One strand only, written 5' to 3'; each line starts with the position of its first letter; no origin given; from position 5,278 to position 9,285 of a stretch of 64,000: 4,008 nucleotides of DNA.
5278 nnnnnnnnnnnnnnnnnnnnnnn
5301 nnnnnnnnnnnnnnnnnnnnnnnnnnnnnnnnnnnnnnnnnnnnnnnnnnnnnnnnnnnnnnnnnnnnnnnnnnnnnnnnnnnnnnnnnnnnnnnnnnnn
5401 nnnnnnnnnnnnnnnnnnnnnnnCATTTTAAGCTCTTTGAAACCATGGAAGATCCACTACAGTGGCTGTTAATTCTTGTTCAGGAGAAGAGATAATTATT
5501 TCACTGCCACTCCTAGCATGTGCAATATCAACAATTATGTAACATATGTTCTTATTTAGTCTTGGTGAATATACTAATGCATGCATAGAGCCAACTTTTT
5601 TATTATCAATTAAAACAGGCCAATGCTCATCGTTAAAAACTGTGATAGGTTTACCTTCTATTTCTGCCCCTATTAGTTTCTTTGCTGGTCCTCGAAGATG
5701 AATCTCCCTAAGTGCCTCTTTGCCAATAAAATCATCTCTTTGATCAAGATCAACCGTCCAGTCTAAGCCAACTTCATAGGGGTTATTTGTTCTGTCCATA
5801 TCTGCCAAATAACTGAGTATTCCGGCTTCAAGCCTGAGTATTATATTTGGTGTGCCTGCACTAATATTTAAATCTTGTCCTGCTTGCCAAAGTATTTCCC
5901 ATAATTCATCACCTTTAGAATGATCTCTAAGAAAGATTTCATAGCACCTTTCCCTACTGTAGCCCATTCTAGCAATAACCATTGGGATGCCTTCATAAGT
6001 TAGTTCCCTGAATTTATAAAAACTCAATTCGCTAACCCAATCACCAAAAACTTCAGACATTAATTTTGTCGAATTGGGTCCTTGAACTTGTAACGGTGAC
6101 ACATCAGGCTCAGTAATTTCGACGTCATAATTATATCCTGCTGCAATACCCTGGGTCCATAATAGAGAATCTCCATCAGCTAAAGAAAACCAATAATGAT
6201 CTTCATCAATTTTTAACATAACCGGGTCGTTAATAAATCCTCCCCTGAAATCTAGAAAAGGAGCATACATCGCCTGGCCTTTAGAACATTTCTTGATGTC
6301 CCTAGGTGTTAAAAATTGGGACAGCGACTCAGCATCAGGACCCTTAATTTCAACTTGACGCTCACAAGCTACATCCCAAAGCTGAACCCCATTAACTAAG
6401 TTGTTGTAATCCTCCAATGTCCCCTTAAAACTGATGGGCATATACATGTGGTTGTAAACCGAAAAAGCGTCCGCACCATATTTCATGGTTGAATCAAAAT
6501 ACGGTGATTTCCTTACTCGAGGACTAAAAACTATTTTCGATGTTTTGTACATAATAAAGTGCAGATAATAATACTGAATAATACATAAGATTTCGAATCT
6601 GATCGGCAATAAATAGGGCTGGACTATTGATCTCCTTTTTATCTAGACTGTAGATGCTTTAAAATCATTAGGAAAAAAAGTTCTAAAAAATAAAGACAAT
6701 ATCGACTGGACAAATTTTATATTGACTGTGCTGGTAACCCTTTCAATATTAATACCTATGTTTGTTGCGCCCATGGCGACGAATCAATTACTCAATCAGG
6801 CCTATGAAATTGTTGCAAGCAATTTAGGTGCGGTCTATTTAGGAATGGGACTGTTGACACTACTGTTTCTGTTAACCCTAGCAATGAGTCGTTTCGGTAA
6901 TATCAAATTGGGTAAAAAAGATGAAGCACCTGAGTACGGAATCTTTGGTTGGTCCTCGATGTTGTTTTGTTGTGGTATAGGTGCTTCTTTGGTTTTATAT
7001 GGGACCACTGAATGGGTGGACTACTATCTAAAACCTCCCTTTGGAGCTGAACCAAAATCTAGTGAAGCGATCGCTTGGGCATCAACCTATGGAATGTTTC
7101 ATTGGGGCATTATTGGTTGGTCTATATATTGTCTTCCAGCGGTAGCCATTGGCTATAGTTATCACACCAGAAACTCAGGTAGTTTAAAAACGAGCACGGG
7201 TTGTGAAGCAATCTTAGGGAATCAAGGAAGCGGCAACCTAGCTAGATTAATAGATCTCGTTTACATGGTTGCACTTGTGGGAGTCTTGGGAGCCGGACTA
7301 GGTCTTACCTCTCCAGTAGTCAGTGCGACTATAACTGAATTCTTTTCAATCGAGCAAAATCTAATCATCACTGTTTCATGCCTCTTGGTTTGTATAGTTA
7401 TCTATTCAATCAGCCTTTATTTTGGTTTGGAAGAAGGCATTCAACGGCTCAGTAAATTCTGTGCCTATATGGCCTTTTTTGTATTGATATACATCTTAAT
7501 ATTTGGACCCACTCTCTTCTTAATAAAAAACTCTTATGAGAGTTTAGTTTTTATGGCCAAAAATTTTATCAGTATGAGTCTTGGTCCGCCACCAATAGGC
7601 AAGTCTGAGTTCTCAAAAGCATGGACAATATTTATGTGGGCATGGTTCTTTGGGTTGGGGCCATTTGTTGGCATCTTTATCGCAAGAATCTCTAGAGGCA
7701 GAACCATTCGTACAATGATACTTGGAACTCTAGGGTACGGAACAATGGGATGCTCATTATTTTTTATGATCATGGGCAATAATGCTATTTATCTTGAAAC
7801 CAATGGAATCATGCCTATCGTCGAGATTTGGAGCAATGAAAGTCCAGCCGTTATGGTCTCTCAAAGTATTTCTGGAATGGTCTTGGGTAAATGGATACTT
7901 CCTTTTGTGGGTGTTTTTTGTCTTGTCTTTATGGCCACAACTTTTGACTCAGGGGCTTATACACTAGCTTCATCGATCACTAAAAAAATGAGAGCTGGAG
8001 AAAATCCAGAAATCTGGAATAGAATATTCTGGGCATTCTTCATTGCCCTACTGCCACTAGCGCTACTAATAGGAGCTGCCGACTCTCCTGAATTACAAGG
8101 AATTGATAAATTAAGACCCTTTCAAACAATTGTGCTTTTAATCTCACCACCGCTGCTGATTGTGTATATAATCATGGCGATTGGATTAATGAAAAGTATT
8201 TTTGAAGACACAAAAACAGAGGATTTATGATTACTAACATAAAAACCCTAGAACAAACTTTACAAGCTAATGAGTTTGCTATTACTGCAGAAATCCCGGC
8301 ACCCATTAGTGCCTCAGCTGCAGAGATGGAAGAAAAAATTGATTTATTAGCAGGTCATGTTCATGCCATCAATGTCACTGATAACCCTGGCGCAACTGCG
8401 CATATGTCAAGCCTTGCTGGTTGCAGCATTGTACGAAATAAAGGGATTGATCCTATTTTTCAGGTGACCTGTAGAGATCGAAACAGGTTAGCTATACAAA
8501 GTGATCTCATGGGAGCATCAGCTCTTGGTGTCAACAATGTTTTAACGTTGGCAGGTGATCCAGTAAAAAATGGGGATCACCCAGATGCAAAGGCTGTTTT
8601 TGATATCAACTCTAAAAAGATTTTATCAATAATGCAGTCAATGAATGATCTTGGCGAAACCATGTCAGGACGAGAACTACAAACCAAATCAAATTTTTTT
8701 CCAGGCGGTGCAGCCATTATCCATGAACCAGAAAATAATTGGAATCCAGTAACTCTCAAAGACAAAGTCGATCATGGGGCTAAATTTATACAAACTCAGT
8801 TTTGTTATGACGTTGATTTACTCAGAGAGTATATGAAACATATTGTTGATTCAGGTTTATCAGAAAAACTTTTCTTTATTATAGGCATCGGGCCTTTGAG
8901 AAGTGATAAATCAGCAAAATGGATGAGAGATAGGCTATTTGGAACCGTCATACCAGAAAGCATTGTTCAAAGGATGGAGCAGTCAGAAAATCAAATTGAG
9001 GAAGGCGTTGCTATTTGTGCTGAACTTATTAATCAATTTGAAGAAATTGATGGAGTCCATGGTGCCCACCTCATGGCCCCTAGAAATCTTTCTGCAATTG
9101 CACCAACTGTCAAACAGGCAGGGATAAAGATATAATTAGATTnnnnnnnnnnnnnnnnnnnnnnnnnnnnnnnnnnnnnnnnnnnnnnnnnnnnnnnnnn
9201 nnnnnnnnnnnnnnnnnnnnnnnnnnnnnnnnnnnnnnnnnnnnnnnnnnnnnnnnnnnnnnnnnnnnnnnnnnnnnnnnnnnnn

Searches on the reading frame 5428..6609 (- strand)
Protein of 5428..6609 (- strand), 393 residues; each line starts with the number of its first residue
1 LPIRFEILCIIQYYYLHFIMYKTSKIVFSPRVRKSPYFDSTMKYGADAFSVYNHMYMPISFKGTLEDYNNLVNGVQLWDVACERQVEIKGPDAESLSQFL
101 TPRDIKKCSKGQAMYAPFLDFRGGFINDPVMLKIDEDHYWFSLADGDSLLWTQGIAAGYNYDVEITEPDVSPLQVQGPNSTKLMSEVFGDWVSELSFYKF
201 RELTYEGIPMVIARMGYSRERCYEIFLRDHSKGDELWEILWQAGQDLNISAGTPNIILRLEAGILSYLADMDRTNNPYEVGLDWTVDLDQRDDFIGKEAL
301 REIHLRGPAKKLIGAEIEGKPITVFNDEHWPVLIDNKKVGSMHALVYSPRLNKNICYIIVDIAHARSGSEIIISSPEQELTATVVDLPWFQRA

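Call 3: search_protein_families(library=pfam, proteins=[window:5428-6609:-])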
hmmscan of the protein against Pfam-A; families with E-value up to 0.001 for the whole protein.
window:5428-6609:- (393 aa): 2 families
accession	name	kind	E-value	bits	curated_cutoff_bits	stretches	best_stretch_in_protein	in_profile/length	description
PF01571.26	GCV_T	-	2.9e-43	148.4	25.6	1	44-285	8-255/255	Aminomethyltransferase folate-binding domain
PF08669.17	GCV_T_C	-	2.6e-11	43.7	25.9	1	310-390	1-79/80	Glycine cleavage T-protein C-terminal barrel domain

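Call 62: search_protein_families(library=ncbifam, proteins=[window:5428-6552:-], max_evalue=1e-10)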
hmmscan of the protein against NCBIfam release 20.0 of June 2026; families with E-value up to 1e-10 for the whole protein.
window:5428-6552:- (374 aa): 6 families
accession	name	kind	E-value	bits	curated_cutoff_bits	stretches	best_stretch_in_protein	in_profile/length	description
NF009133.0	PRK12486.1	equivalog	3.3e-121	404.7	410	1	4-370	3-368/369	dimethylsulfoniopropionate demethylase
NF053776.1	TmaoDeMthMsil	equivalog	1.1e-52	179.6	1100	1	14-372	386-755/763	trimethylamine N-oxide demethylase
NF001567.0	PRK00389.1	subfamily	3.8e-50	170.8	300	1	13-373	3-355/359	glycine cleavage system aminomethyltransferase GcvT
TIGR00528.1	gcvT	equivalog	1.7e-41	142.3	235.85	1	14-371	2-360/362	glycine cleavage system aminomethyltransferase GcvT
NF010093.0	PRK13579.1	equivalog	5.1e-35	121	459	1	24-372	20-365/371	glycine cleavage system aminomethyltransferase GcvT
TIGR01372.1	soxA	subfamily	4.4e-27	94.3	1164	1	54-371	655-987/996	sarcosine oxidase subunit alpha family protein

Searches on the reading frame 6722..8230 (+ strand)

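Call 3: search_protein_families(library=pfam, proteins=[window:6722-8230:+])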
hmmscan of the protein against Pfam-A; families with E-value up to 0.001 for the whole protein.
window:6722-8230:+ (502 aa): 1 family
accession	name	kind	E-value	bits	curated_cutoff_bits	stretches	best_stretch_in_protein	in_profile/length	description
PF02028.23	BCCT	-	8.9e-123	410.7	27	1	2-493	5-482/485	BCCT, betaine/carnitine/choline family transporter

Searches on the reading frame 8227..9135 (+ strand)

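Call 25: search_protein_families(library=pfam, proteins=[window:8227-9135:+], max_evalue=0.00001)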
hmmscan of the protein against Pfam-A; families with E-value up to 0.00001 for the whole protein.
window:8227-9135:+ (302 aa): 1 family
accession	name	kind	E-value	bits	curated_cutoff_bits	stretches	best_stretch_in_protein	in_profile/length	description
PF02219.23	MTHFR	-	1.3e-34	120.3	24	1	8-298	2-286/287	Methylenetetrahydrofolate reductase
